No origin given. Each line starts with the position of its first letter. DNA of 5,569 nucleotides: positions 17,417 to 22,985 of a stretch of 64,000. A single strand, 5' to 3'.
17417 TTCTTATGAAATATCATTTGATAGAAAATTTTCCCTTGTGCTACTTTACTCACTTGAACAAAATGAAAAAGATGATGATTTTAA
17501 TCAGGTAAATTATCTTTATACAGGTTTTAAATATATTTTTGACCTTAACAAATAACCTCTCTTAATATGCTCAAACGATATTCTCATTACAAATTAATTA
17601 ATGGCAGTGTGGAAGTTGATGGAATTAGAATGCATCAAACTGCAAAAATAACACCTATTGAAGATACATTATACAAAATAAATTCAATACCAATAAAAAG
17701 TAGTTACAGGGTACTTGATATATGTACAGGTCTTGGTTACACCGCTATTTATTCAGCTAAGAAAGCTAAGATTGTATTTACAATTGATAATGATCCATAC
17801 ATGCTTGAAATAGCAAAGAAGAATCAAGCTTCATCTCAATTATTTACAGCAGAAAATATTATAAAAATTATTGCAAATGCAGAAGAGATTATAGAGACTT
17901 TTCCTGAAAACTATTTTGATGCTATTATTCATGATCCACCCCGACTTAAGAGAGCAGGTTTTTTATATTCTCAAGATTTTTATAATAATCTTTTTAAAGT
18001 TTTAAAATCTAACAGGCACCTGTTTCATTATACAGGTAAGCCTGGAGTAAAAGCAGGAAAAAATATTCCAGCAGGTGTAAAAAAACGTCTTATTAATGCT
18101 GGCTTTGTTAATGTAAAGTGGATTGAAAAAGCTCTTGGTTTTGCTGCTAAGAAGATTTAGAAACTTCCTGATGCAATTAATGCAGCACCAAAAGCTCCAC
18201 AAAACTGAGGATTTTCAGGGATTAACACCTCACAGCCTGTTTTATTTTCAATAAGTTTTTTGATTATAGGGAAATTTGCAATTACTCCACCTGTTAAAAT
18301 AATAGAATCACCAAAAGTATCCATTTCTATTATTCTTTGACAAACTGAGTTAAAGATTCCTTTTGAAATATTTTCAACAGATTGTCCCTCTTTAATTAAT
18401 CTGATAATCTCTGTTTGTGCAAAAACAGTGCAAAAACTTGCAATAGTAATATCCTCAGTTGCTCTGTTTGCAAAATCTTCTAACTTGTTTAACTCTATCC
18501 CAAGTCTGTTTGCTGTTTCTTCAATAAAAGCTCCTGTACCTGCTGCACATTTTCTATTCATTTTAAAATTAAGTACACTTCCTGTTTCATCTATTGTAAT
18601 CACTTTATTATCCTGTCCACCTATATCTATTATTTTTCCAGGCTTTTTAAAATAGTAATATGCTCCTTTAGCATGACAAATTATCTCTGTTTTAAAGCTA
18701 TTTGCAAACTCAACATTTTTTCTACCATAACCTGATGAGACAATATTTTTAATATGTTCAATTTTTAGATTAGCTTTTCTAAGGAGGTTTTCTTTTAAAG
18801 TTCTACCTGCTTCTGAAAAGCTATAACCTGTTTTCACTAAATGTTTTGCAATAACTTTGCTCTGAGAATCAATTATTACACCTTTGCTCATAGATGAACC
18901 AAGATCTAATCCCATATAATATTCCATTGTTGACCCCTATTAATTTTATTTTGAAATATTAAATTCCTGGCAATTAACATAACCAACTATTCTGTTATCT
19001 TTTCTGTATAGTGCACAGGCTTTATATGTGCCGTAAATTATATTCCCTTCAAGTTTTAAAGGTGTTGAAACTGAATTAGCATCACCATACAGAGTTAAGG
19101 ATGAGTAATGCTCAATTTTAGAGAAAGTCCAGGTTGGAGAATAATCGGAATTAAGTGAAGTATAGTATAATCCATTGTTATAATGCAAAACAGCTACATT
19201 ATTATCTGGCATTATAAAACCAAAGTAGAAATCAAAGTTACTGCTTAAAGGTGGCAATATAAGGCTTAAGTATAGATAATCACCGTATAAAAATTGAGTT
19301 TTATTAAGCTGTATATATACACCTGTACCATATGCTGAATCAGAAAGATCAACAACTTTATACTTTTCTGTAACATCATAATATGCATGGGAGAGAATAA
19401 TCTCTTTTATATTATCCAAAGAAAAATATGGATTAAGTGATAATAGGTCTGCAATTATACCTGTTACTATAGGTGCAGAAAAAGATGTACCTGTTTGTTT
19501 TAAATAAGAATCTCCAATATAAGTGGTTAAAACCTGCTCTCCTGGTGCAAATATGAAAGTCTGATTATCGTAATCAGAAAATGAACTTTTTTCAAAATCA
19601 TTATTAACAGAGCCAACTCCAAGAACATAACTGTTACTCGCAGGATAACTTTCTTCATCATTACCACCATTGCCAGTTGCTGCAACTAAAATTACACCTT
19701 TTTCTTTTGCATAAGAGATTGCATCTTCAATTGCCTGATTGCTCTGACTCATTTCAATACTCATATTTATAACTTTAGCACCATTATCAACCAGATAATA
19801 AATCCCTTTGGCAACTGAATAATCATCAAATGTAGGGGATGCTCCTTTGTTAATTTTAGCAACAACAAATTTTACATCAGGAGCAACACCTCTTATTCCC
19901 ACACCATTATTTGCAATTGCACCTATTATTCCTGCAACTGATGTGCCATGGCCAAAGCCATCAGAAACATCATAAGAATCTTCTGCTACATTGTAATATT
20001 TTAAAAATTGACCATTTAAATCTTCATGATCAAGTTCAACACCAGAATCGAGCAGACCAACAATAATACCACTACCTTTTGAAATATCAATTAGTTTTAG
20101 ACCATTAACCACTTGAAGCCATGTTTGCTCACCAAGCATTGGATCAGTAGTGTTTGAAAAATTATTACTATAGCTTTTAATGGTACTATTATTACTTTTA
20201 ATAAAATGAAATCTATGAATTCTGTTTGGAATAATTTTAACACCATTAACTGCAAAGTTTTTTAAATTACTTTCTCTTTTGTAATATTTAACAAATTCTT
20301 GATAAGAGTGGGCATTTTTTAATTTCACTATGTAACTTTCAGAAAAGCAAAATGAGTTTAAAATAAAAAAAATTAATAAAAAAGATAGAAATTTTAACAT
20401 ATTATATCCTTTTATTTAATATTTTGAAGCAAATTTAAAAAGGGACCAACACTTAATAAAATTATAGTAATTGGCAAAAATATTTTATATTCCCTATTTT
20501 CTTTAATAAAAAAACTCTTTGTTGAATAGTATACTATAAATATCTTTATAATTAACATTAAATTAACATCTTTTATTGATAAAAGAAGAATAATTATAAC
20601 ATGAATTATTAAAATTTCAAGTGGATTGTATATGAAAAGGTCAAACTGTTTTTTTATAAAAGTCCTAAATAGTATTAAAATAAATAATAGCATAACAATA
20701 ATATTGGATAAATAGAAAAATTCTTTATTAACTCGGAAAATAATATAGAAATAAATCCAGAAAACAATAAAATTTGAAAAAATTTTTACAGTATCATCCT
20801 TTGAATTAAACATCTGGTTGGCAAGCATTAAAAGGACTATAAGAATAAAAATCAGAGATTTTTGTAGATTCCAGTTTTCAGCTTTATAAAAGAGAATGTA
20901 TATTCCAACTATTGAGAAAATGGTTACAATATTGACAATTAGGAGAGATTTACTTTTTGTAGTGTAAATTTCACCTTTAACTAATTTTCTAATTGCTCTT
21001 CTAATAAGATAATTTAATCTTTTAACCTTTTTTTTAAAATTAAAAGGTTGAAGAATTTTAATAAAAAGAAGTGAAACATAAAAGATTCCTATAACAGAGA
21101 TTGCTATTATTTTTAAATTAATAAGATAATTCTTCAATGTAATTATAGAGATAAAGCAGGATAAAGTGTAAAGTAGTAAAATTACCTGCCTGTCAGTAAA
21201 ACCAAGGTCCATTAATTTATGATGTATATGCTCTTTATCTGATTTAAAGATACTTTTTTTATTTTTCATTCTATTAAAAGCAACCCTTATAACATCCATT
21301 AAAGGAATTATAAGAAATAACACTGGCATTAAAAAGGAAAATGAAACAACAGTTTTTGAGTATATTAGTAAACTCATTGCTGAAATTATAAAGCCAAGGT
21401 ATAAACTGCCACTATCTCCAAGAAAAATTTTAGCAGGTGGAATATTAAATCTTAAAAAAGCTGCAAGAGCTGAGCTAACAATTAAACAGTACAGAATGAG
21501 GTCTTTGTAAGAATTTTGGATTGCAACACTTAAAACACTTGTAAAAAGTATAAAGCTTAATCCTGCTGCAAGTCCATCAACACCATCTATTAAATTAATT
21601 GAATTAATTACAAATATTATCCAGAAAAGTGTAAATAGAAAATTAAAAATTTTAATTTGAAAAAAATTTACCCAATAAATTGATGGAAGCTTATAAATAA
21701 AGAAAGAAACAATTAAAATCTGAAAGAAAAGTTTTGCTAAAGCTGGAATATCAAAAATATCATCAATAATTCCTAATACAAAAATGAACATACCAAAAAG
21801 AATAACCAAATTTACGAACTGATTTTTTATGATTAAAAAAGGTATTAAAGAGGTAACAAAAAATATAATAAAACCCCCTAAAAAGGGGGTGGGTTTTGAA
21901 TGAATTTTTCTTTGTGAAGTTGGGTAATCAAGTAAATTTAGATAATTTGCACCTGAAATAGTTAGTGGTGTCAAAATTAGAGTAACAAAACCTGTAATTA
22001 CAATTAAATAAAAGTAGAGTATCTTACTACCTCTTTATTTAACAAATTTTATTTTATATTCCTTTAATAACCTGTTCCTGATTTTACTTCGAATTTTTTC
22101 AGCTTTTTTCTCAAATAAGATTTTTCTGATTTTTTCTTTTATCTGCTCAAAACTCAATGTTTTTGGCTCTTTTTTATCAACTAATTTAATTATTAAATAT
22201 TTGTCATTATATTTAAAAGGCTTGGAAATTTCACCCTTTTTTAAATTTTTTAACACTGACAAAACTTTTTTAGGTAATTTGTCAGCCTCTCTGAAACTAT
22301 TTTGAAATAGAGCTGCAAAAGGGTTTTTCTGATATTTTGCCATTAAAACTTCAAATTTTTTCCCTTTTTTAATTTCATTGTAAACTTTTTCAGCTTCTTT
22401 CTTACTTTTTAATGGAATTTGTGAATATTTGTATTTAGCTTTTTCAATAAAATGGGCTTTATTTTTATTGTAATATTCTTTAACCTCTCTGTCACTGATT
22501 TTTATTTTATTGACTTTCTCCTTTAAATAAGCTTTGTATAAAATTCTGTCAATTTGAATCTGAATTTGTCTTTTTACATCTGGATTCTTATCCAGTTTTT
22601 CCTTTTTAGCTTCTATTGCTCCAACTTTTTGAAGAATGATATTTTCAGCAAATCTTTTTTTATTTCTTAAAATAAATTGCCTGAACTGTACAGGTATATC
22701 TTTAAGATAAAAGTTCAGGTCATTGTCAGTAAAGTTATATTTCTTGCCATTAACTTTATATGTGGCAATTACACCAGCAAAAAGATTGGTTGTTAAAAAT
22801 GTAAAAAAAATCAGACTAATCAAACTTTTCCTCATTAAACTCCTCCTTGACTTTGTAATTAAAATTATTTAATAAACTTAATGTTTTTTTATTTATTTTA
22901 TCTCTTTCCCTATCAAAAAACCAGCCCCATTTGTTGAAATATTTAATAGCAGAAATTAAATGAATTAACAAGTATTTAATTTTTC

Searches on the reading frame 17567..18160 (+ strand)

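Call 40: search_protein_families(library=ncbifam, proteins=[window:17567-18160:+], max_evalue=1e-15)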
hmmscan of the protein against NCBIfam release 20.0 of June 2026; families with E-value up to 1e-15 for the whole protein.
window:17567-18160:+ (197 aa): 0 families

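Call 93: search_protein_families(library=pfam, proteins=[window:17567-18160:+], max_evalue=0.001)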
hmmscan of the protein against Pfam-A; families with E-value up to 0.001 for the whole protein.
window:17567-18160:+ (197 aa): 7 families
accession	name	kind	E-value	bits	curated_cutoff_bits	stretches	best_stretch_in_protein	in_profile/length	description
PF13649.12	Methyltransf_25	-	1.3e-07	32.6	27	1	49-122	1-70/97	Methyltransferase domain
PF13847.12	Methyltransf_31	-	4.7e-07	30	27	1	43-152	1-107/145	Methyltransferase domain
PF08241.18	Methyltransf_11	-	1.3e-06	29.3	21.2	1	50-121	1-65/95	Methyltransferase domain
PF05175.20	MTS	-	1.3e-06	28.6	23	1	41-128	27-110/170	Methyltransferase small domain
PF02475.24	TRM5-TYW2_MTfase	-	0.00018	22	28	1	45-125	36-113/164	TRM5/TYW2 methyltransferase domain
PF01170.24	UPF0020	-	0.00027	21.1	22.3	1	30-148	43-154/197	RMKL-like, methyltransferase domain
PF05430.17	Methyltransf_30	-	0.00098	19.5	22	0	101-162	36-96/124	S-adenosyl-L-methionine-dependent methyltransferase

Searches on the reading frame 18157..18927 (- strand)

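Call 41: search_protein_families(library=ncbifam, proteins=[window:18157-18927:-], max_evalue=1e-15)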
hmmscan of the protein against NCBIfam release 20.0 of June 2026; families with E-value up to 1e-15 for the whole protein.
window:18157-18927:- (256 aa): 5 families
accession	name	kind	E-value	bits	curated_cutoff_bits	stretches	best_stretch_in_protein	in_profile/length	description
TIGR00241.1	CoA_E_activ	domain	7.9e-67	225.4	125.4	1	4-251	2-248/248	acyl-CoA dehydratase activase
TIGR02259.1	benz_CoA_red_A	equivalog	9.8e-38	130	578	1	60-249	231-429/432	benzoyl-CoA reductase subunit A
TIGR03192.1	benz_CoA_bzdQ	equivalog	1.2e-36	126.7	380.2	1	5-251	35-285/293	benzoyl-CoA reductase, bzd-type, subunit Q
TIGR03286.1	methan_mark_15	hypoth_equivalog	7.2e-36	124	455.75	1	5-254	147-403/404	methanogenesis marker 15 protein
TIGR02261.1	benz_CoA_red_D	equivalog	8e-29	100.6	312.85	1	8-250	7-260/262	benzoyl-CoA reductase subunit D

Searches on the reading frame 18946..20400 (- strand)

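Call 41: search_protein_families(library=ncbifam, proteins=[window:18946-20400:-], max_evalue=1e-15)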
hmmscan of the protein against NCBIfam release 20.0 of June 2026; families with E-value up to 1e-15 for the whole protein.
window:18946-20400:- (484 aa): 4 families
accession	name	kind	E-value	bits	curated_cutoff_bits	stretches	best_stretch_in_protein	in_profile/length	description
TIGR03921.1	T7SS_mycosin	equivalog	4.4e-48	164.2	278.75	1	105-335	8-259/353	type VII secretion-associated serine protease mycosin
TIGR03895.1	protease_PatA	subfamily_domain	1.9e-25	89.7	421.05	1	151-323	1-180/606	PatA/PatG family cyanobactin maturation protease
NF049966.1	QH_SP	equivalog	1e-22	80.6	165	1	114-344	2-216/219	subtilisin-like serine protease QhpE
NF033595.1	denti_PrtP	equivalog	6.7e-22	77.8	300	1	211-336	342-475/606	dentilisin complex serine proteinase subunit PrtP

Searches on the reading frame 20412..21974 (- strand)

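Call 41: search_protein_families(library=ncbifam, proteins=[window:20412-21974:-], max_evalue=1e-15)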
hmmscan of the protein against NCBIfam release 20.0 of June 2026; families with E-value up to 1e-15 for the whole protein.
window:20412-21974:- (520 aa): 3 families
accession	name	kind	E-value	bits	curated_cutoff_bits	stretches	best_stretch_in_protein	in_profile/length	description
TIGR02380.1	ECA_wecA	exception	1.4e-38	133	326.05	1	9-308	22-336/346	UDP-N-acetylglucosamine--undecaprenyl-phosphate N-acetylglucosaminephosphotransferase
NF053644.1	MraY_archaea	equivalog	4.2e-23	82.2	450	1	80-280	152-340/340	pseudomurein biosynthesis MraY family phospho-N-acetylmuramoyl-pentapeptide-transferase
TIGR00445.1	mraY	equivalog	2.6e-21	76.4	192.05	1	21-282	27-317/321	phospho-N-acetylmuramoyl-pentapeptide-transferase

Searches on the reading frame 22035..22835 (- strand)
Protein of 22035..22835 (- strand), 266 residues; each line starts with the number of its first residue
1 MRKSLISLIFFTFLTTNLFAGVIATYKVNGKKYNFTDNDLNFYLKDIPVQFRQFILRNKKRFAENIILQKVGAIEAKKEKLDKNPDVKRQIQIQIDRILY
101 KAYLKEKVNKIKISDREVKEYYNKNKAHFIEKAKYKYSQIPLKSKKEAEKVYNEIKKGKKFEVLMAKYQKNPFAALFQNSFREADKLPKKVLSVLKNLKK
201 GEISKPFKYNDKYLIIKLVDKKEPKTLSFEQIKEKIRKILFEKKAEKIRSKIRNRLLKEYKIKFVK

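Call 41: search_protein_families(library=ncbifam, proteins=[window:22035-22835:-], max_evalue=1e-15)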
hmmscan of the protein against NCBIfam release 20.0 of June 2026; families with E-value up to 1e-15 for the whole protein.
window:22035-22835:- (266 aa): 2 families
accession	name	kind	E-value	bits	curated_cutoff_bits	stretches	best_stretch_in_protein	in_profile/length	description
NF000809.0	PRK00059.1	equivalog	6.8e-20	71.7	303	1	96-263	157-329/336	peptidylprolyl isomerase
TIGR02925.1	cis_trans_EpsD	equivalog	2.1e-17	63.5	108.9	1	27-221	31-225/232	EpsD family peptidyl-prolyl cis-trans isomerase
